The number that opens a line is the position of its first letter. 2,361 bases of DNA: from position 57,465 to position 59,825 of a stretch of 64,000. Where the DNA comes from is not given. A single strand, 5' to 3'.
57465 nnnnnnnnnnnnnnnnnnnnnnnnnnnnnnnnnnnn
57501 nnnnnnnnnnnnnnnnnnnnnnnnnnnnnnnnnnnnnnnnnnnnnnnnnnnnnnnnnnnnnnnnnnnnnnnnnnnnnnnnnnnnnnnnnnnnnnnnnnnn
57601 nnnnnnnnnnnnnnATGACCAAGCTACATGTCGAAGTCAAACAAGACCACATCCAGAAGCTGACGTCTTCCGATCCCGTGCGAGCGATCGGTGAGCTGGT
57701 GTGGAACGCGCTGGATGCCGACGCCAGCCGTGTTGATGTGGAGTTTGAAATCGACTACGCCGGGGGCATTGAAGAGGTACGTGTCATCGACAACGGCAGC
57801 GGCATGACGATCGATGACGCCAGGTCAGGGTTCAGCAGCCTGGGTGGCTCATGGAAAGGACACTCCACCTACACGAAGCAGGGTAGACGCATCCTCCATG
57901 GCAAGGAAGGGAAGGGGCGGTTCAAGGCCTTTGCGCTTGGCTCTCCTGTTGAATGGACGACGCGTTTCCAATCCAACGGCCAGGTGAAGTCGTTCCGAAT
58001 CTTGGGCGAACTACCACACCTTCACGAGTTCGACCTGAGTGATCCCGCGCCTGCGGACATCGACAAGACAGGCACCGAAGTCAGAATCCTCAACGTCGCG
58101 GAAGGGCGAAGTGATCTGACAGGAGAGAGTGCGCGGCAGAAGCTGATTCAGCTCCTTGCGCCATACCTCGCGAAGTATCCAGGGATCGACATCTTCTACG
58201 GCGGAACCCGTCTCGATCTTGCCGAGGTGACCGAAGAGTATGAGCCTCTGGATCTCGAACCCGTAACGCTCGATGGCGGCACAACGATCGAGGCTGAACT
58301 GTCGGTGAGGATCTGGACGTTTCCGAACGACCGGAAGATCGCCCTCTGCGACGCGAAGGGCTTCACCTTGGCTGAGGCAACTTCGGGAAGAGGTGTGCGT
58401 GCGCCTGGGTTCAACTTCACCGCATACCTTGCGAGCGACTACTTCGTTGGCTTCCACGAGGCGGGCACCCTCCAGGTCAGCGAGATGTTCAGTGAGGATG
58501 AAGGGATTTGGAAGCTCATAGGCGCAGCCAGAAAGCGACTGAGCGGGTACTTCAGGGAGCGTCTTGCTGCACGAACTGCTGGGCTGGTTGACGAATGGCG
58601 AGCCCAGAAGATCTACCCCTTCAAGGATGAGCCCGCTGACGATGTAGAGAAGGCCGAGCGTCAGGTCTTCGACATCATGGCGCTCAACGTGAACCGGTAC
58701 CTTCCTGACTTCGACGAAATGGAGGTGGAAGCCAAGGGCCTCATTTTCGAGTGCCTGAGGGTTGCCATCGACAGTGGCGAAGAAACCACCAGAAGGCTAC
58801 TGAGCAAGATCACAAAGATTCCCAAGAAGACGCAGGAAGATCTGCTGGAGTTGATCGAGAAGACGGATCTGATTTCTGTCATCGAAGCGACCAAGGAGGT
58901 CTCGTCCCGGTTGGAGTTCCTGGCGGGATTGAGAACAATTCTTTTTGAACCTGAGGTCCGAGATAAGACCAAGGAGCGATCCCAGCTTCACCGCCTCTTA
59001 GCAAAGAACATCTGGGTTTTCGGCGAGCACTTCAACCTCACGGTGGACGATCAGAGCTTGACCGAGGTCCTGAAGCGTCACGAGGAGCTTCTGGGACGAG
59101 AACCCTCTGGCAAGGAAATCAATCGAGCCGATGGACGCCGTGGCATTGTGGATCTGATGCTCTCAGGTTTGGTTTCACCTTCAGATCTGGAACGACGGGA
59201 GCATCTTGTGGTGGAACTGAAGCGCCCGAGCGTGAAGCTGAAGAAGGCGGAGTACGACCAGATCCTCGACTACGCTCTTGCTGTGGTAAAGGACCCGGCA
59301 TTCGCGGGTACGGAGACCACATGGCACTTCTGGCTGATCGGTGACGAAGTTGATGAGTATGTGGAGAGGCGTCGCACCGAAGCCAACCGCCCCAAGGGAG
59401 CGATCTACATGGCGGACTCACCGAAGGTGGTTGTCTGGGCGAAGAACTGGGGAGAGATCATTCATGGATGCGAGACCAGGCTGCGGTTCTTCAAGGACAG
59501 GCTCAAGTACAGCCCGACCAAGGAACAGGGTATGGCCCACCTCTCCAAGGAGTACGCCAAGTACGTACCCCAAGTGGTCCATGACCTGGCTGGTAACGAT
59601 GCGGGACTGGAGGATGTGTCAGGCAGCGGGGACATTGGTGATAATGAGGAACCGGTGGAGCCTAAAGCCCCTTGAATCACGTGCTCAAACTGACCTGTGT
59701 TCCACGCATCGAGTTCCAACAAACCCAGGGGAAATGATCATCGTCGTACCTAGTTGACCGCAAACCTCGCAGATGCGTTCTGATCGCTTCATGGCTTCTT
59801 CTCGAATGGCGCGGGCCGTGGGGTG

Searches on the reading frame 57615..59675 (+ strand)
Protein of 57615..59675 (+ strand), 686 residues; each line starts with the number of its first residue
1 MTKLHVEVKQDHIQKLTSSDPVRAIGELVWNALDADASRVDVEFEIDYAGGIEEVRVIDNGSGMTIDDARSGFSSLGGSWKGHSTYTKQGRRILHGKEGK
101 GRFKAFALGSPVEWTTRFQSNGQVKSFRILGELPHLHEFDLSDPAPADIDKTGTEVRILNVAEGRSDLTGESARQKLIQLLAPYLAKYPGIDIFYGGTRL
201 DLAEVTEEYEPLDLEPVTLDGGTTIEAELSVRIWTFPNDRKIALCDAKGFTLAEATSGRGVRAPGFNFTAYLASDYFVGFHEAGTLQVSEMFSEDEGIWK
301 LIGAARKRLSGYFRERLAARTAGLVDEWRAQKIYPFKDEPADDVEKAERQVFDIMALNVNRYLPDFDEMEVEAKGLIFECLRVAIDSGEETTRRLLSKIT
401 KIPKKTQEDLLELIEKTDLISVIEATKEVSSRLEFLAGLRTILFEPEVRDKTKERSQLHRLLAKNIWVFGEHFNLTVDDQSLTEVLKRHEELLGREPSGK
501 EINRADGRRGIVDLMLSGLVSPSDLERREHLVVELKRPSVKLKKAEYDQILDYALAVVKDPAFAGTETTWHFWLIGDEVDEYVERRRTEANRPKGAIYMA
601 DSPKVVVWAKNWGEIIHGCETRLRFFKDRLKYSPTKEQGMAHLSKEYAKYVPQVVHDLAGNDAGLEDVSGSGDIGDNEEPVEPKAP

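Call 6: search_protein_families(library=pfam, proteins=[window:57615-59675:+], max_evalue=0.01)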
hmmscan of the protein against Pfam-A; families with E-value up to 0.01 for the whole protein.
window:57615-59675:+ (686 aa): 2 families
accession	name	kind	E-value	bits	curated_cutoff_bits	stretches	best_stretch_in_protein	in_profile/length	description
PF13589.12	HATPase_c_3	-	1.1e-12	48.6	25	1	23-126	5-102/137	Histidine kinase-, DNA gyrase B-, and HSP90-like ATPase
PF02518.31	HATPase_c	-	3.4e-05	24.7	26.4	1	21-75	6-63/111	Histidine kinase-, DNA gyrase B-, and HSP90-like ATPase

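Call 7: search_protein_families(library=padloc, proteins=[window:57615-59675:+], max_evalue=0.01)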
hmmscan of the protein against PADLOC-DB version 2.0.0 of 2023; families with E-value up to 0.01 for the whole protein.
window:57615-59675:+ (686 aa): 2 families
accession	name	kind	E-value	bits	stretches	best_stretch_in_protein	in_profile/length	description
PDLC03485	REase_II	-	1.7e-06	24.7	1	14-108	19-106/611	Type II restriction enzyme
PDLC03419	REase_II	-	1.5e-05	21.6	1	19-110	23-113/695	Type II restriction enzyme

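Call 9: search_protein_families(library=ncbifam, proteins=[window:57615-59675:+], max_evalue=0.01)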
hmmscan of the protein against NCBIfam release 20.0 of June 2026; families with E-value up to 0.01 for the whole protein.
window:57615-59675:+ (686 aa): 9 families
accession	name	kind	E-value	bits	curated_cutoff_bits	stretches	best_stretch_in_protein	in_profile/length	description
NF050001.1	restrict_BbrUII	equivalog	6.9e-13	48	550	1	25-129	25-126/659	BbrUII/HgiDII family restriction enzyme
TIGR00585.2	mutl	equivalog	1.6e-10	40.5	180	1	21-71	21-68/555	DNA mismatch repair endonuclease MutL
NF000953.0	PRK00095.2-4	equivalog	3.5e-07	29.5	693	1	21-68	23-67/611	DNA mismatch repair endonuclease MutL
NF000950.0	PRK00095.1-3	equivalog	6.3e-07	28.2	756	1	23-73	26-73/641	DNA mismatch repair endonuclease MutL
NF000949.0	PRK00095.1-2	equivalog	8e-06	25.1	750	1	21-68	27-71/634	DNA mismatch repair endonuclease MutL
NF000948.0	PRK00095.1-1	equivalog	2.9e-05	23.2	701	1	21-68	23-67/625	DNA mismatch repair endonuclease MutL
NF000951.0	PRK00095.2-1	equivalog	8.5e-05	21.4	391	1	24-70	28-70/559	DNA mismatch repair endonuclease MutL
TIGR02916.1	PEP_his_kin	equivalog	0.0012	17.5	300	1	16-66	575-625/679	XrtA/PEP-CTERM system histidine kinase PrsK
NF000952.0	PRK00095.2-2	subfamily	0.006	15.1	840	1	21-68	23-67/623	DNA mismatch repair endonuclease MutL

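Call 19: find_homologous_proteins(query=window:57615-59675:+)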
Query window:57615-59675:+ (686 aa): 1306 proteins with E <= 0.001 among 8000 candidates; the best 120 are listed.
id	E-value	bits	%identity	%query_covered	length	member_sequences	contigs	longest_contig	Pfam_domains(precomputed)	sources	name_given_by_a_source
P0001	0.0e+0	1554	100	100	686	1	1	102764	PF13589.13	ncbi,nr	ncbi:MAG: ATP-binding protein [Candidatus Sumerlaeia bacterium]|nr:ATP-binding protein [Candidatus S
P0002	6.7e-229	780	54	99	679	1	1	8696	PF13589.13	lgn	-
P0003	5.2e-175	602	43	95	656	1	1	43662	PF13589.13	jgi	jgi:hypothetical protein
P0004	2.1e-173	597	43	95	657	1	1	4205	PF13589.13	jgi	jgi:hypothetical protein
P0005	2.5e-173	596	43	95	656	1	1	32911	PF13589.13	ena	-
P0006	4.2e-173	596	42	95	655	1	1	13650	PF13589.13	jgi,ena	jgi:hypothetical protein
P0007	2.0e-172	593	44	96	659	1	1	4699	PF02518.32,PF13589.13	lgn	-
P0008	1.4e-171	591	41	97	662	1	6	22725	PF13589.13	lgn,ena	-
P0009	4.3e-171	589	42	95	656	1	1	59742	PF13589.13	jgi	jgi:hypothetical protein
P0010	5.8e-171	588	43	99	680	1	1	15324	PF13589.13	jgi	jgi:hypothetical protein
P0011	8.0e-169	581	43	95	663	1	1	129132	PF02518.32,PF13589.13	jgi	jgi:hypothetical protein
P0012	8.2e-169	581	43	95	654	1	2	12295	PF13589.13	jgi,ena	-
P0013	6.5e-168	578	41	95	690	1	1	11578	PF13589.13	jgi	jgi:hypothetical protein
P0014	1.7e-167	577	43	95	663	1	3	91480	PF13589.13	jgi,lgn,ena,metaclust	metaclust:\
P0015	2.5e-167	576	43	95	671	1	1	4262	PF02518.32,PF13589.13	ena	-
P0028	3.8e-164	566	40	97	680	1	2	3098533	PF02518.32,PF13589.13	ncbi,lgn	ncbi:MAG: ATP-binding protein [Rhizomicrobium sp.]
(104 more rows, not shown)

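Call 20: find_encoding_contigs(protein=P0002, flank=10000, max_places=3)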
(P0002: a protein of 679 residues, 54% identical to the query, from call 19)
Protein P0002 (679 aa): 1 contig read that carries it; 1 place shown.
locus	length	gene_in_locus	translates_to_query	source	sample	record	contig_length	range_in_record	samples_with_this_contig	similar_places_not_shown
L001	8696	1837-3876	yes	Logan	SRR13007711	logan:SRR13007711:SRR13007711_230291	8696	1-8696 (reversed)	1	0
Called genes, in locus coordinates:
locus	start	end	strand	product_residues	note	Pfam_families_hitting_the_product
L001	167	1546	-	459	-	PF13360:PQQ_2, PF13570:Beta-prop_ACSF4 (weak), PF13360:PQQ_2 (weak)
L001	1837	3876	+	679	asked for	PF13589:HATPase_c_3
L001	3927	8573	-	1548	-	PF13513:HEAT_EZ (faint), PF02985:HEAT (faint), PF13646:HEAT_2, PF00754:F5_F8_type_C, PF22633:F5_F8_type_C_2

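Call 21: find_encoding_contigs(protein=P0003, flank=10000, max_places=3)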
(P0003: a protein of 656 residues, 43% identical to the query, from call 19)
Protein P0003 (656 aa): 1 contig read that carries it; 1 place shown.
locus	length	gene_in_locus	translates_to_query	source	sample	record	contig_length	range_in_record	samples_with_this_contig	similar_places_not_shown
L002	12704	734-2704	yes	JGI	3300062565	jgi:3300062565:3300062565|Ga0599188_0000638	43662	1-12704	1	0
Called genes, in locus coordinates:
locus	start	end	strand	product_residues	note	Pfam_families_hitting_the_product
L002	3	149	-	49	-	?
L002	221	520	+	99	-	-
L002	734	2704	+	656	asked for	PF13589:HATPase_c_3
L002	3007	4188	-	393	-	-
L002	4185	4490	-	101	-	-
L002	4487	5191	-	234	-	-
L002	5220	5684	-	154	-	-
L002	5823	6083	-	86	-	PF12844:HTH_19 (weak), PF13560:HTH_31, PF01381:HTH_3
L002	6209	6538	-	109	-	-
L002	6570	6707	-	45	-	PF21825:Sequestin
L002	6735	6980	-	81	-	-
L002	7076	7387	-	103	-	-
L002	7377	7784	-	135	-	-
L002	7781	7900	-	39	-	-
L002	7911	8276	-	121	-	-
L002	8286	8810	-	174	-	-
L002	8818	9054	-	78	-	-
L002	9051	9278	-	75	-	-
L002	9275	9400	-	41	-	-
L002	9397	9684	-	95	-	-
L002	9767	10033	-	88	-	-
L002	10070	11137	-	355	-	PF13365:Trypsin_2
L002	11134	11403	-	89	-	-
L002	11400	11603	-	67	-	-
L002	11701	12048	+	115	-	-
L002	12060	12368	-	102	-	-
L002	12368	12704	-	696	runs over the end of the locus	-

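Call 22: find_encoding_contigs(protein=P0028, flank=10000, max_places=3)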
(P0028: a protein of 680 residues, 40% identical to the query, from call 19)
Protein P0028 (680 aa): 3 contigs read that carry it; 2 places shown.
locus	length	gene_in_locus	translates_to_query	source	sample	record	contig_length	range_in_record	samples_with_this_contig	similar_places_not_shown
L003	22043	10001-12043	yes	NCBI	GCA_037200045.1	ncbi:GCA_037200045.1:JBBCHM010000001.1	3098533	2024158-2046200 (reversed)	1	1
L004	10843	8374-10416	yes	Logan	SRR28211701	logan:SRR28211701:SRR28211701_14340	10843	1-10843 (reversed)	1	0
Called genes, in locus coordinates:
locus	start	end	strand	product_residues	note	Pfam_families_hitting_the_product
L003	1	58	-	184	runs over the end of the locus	PF03232:COQ7, PF02915:Rubrerythrin (weak)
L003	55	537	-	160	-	PF02600:DsbB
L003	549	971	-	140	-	PF00903:Glyoxalase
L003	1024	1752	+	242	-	PF01863:YgjP-like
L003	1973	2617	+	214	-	-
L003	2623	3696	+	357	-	PF01381:HTH_3, PF13443:HTH_26 (weak), PF13560:HTH_31, PF06114:Peptidase_M78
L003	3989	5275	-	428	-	PF01609:DDE_Tnp_1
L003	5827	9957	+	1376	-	PF02384:N6_Mtase (faint), PF07669:Eco57I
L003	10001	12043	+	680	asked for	PF02518:HATPase_c, PF13589:HATPase_c_3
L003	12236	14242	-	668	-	PF00912:Transgly, PF00905:Transpeptidase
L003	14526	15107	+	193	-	PF00156:Pribosyltran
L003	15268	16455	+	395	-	PF25917:BSH_RND, PF25919:BSH_CusB (weak), PF25973:BSH_CzcB, PF25885:HH_EMRA (weak), PF25876:HH_MFP_RND, PF25944:Beta-barrel_RND (weak), PF25954:Beta-barrel_RND_2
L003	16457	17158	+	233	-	PF00005:ABC_tran, PF13304:AAA_21 (faint)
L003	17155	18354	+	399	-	PF12704:MacB_PCD, PF02687:FtsX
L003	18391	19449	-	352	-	-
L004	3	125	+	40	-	?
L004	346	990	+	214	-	-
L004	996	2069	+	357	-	PF01381:HTH_3, PF13443:HTH_26 (weak), PF13560:HTH_31, PF06114:Peptidase_M78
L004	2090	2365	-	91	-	-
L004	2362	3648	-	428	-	PF01609:DDE_Tnp_1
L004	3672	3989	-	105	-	-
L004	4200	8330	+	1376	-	PF02384:N6_Mtase (faint), PF07669:Eco57I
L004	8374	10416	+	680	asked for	PF02518:HATPase_c, PF13589:HATPase_c_3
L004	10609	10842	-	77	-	?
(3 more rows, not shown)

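Call 45: search_solved_structures(query=A3, max_evalue=1)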
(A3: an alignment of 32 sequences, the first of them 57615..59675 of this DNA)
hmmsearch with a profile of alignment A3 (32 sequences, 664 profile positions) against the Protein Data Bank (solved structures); distinct sequences matched with E-value up to 1: 32.
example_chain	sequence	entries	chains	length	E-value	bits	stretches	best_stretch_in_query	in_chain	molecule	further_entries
9n2k_A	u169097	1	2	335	2.1e-08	36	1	19-81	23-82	DNA mismatch repair protein MutL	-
6lzk_A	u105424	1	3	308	1.4e-07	33.3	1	20-74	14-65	DNA mismatch repair protein MutL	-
5x9y_C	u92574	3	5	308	1.4e-07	33.3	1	20-74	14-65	DNA mismatch repair protein MutL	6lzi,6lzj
4p7a_A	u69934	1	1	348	1.7e-06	29.7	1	19-79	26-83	DNA mismatch repair protein Mlh1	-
7aib_C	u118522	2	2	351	4.4e-06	28.4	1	19-73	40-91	DNA mismatch repair protein MutL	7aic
5akb_C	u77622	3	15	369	4.7e-06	28.3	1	19-73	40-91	DNA MISMATCH REPAIR PROTEIN MUTL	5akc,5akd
1b63_A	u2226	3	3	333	6.8e-06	27.7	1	19-73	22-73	MUTL | DNA mismatch repair protein mutL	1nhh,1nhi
1nhj_A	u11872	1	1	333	6.8e-06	27.7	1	19-73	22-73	DNA mismatch repair protein mutL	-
1b62_A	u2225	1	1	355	7e-06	27.7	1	19-73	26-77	PROTEIN (MUTL)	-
1bkn_A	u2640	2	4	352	7.2e-06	27.6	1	19-73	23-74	MUTL | DNA mismatch repair protein MutL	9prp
7p8v_A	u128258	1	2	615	1.7e-05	26.4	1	19-73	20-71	DNA mismatch repair protein MutL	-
3h4l_A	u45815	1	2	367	2.4e-05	25.9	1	23-69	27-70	DNA mismatch repair protein PMS1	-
2zbk_B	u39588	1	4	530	8.6e-05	24.1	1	24-89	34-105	Type 2 DNA topoisomerase 6 subunit B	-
1z59_A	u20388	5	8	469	0.00017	23.1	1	24-89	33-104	Type II DNA topoisomerase VI subunit B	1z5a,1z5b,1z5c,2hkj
1mu5_A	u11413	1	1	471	0.00017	23.1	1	24-89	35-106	Type II DNA topoisomerase VI Subunit B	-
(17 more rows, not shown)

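Call 47: search_protein_families(library=pfam, alignment_id=A3, max_evalue=0.05)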
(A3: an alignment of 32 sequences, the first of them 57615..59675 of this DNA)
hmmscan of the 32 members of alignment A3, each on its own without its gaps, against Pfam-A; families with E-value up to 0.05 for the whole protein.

A. member 1, window:57615-59675:+ (686 aa): 3 families
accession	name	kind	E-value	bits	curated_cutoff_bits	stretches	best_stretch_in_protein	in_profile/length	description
PF13589.12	HATPase_c_3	-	1.1e-12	48.6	25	1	23-126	5-102/137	Histidine kinase-, DNA gyrase B-, and HSP90-like ATPase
PF02518.31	HATPase_c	-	3.4e-05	24.7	26.4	1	21-75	6-63/111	Histidine kinase-, DNA gyrase B-, and HSP90-like ATPase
PF13588.12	HSDR_N_2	-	0.045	14.3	25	0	526-556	47-77/110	Type I restriction enzyme R protein N terminus (HSDR_N)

B. families by the number of members that match (of 32 scanned): 14 families
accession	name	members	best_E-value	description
PF13589.12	HATPase_c_3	32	2.4e-17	Histidine kinase-, DNA gyrase B-, and HSP90-like ATPase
PF02518.31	HATPase_c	31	1.1e-08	Histidine kinase-, DNA gyrase B-, and HSP90-like ATPase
PF13588.12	HSDR_N_2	20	2.9e-05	Type I restriction enzyme R protein N terminus (HSDR_N)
PF12783.13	Sec7-like_HUS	2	0.012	Mon2/Sec7/BIG1-like, HUS domain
PF02190.22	LON_substr_bdg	2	0.036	ATP-dependent protease La (LON) substrate-binding domain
PF14191.11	YodL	1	0.024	YodL-like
PF05119.17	Terminase_4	1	0.03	Phage terminase, small subunit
PF23875.1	DUF7229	1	0.035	Domain of unknown function (DUF7229)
PF13769.11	Virulence_fact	1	0.035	Virulence factor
PF06398.17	Pex24p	1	0.035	Integral peroxisomal membrane peroxin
PF09280.16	XPC-binding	1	0.036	XPC-binding domain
PF09174.15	Maf1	1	0.04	Maf1 regulator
PF11563.14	Protoglobin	1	0.043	Protoglobin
PF14532.12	Sigma54_activ_2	1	0.047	Sigma-54 interaction domain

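Call 48: search_dna_similar(query=window:57615-59675:+, collection=plasmids, mode=protein, max_rows=25)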
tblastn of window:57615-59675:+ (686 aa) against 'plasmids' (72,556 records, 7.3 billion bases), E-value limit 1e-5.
Records with a match: 52; places in all: 56; records where one place covers at least 80% of the query: 35.
Best place of each record, by identity: <60% 52.
By first word of the organism name: Streptomyces 22; Sinorhizobium 5; Phaeobacter 5; Paracoccus 3; Stenotrophomonas 2; Alisedimentitalea 1; Paraburkholderia 1; Mesorhizobium 1; Salmonella 1; Methylobacterium 1; and 10 more.
By predicted mobility (MOB-suite, as given by PLSDB): non-mobilizable 28; conjugative 15; mobilizable 9.
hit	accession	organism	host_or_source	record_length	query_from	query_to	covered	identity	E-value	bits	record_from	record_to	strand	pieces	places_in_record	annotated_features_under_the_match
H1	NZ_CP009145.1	Sinorhizobium meliloti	Medicago orbicularis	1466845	2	670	98%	37.9%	9e-140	459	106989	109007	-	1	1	none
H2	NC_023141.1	Phaeobacter gallaeciensis DSM 26640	-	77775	6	663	96%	38.3%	3e-122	409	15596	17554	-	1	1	ATP-binding protein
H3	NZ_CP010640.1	Phaeobacter gallaeciensis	cell culture,clam aquaculture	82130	6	663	96%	38.3%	3e-122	409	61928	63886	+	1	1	ATP-binding protein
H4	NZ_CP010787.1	Phaeobacter gallaeciensis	cell culture,algae aquaculture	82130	6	663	96%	38.3%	3e-122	409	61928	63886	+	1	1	ATP-binding protein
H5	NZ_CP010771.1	Phaeobacter piscinae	cell culture,fish larvae aquaculture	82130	6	663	96%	38.3%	3e-122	409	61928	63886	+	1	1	ATP-binding protein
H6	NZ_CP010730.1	Phaeobacter inhibens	cell culture,clam larvae aquaculture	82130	6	663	96%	38.3%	3e-122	409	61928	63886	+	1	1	ATP-binding protein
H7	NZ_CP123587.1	Alisedimentitalea scapharcae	Anadara broughtonii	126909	1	657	96%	37.7%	1e-131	436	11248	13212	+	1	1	ATP-binding protein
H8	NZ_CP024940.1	Paraburkholderia hospita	soil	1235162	6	651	93%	37.9%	6e-54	408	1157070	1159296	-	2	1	record has no annotation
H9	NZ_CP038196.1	Paracoccus versutus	single cell,soil adjacent to the roots ...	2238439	6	667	97%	35.6%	2e-125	417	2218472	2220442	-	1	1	none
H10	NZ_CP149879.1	Sinorhizobium medicae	Medicago sativa,Cell Culture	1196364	4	655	95%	35.9%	4e-108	419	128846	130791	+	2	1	record has no annotation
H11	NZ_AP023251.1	Mesorhizobium sp. 131-2-5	Lotus japonicus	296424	1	676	99%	34.5%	1e-119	401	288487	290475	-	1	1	ATP-binding protein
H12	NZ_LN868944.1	Salmonella enterica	Homo sapiens,feces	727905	4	662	96%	35.0%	2e-127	424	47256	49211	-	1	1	ATP-binding protein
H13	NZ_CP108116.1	Streptomyces sp. NBC_00212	-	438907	3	649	94%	35.4%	1e-88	353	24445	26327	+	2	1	ATP-binding protein (x2)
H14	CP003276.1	Streptomyces hygroscopicus subsp. jinggangensis 5008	-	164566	3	648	94%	35.0%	3e-98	339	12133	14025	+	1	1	hypothetical protein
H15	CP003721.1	Streptomyces hygroscopicus subsp. jinggangensis TL01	-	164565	3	648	94%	35.0%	3e-98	339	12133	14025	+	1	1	hypothetical protein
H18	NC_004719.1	Streptomyces avermitilis MA-4680 = NBRC 14893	-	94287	3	686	100%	32.7%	2e-100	345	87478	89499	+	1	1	ATP-binding protein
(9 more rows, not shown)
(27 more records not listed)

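Call 49: get_annotated_region(hit=H2, flank=7000)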
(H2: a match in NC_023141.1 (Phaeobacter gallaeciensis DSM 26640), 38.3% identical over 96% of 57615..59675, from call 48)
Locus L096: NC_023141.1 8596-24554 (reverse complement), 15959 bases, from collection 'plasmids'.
description: Phaeobacter gallaeciensis DSM 26640 plasmid pGal_E78, complete sequence
organism: Phaeobacter gallaeciensis DSM 26640 (NCBI taxid 1423144)
taxonomy: Bacteria; Pseudomonadota; Alphaproteobacteria; Rhodobacterales; Roseobacteraceae; Phaeobacter; Phaeobacter gallaeciensis; Phaeobacter gallaeciensis DSM 26640
host: -; source: -; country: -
typing (MOB-suite, as given by PLSDB): conjugative; replicon rep_cluster_538; relaxase MOBP; mating-pair formation MPF_T
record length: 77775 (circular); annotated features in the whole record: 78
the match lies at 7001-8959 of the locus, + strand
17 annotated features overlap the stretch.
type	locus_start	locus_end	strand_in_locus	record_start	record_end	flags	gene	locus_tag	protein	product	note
CDS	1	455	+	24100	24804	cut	-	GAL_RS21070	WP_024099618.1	ThuA domain-containing protein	-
CDS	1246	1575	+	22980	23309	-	-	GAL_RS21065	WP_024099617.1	type II toxin-antitoxin system RelE/ParE family toxin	GO:0008219 - cell death [Evidence IEA]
CDS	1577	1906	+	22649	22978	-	-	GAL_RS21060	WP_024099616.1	transcriptional regulator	-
CDS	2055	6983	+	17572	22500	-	-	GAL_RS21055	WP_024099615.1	type ISP restriction/modification enzyme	-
CDS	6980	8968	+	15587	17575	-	-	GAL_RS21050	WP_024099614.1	ATP-binding protein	-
CDS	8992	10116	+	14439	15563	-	-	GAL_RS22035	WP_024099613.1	hypothetical protein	-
CDS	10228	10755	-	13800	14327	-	-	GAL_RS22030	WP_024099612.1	DUF192 domain-containing protein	-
CDS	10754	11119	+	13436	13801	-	-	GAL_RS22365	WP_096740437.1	thermonuclease family protein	-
CDS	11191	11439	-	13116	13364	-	-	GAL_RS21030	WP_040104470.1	hypothetical protein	-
CDS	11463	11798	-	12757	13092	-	-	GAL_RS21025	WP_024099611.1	hypothetical protein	-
CDS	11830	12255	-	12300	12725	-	-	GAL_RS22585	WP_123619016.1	hypothetical protein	-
CDS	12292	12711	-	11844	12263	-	-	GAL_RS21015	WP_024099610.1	type II toxin-antitoxin system VapC family toxin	-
CDS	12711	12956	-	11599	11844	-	-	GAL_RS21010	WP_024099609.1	type II toxin-antitoxin system VapB family antitoxin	-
CDS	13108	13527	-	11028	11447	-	-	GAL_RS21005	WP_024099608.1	hypothetical protein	-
CDS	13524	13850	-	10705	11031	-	-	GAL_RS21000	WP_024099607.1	hypothetical protein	-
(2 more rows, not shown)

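Call 50: get_annotated_region(hit=H12, flank=7000)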
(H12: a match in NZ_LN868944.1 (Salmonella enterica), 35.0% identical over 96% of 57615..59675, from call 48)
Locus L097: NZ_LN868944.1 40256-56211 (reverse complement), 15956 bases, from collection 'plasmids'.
description: Salmonella enterica subsp. enterica serovar Senftenberg strain NCTC10384 plasmid 2, complete sequence
organism: Salmonella enterica (NCBI taxid 28150)
taxonomy: Bacteria; Pseudomonadota; Gammaproteobacteria; Enterobacterales; Enterobacteriaceae; Salmonella; Salmonella enterica
host: -; source: Homo sapiens,feces; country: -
typing (MOB-suite, as given by PLSDB): non-mobilizable
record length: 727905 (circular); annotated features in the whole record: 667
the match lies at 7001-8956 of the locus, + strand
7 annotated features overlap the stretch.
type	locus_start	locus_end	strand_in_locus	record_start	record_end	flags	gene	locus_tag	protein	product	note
CDS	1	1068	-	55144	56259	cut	iroB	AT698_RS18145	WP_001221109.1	salmochelin biosynthesis C-glycosyltransferase IroB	-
CDS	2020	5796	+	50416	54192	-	-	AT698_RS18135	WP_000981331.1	hypothetical protein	-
CDS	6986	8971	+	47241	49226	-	-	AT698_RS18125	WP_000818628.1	ATP-binding protein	-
CDS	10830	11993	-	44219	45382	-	-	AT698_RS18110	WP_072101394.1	HlyD family type I secretion periplasmic adaptor subunit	GO:0030253 - protein secretion by the type I secretion system [Evidence IEA]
CDS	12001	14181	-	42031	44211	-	-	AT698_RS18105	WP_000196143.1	type I secretion system permease/ATPase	GO:0055085 - transmembrane transport [Evidence IEA]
CDS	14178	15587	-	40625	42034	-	-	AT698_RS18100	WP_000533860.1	TolC family outer membrane protein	-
CDS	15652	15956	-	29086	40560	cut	bapA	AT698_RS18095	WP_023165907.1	biofilm-associated protein BapA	-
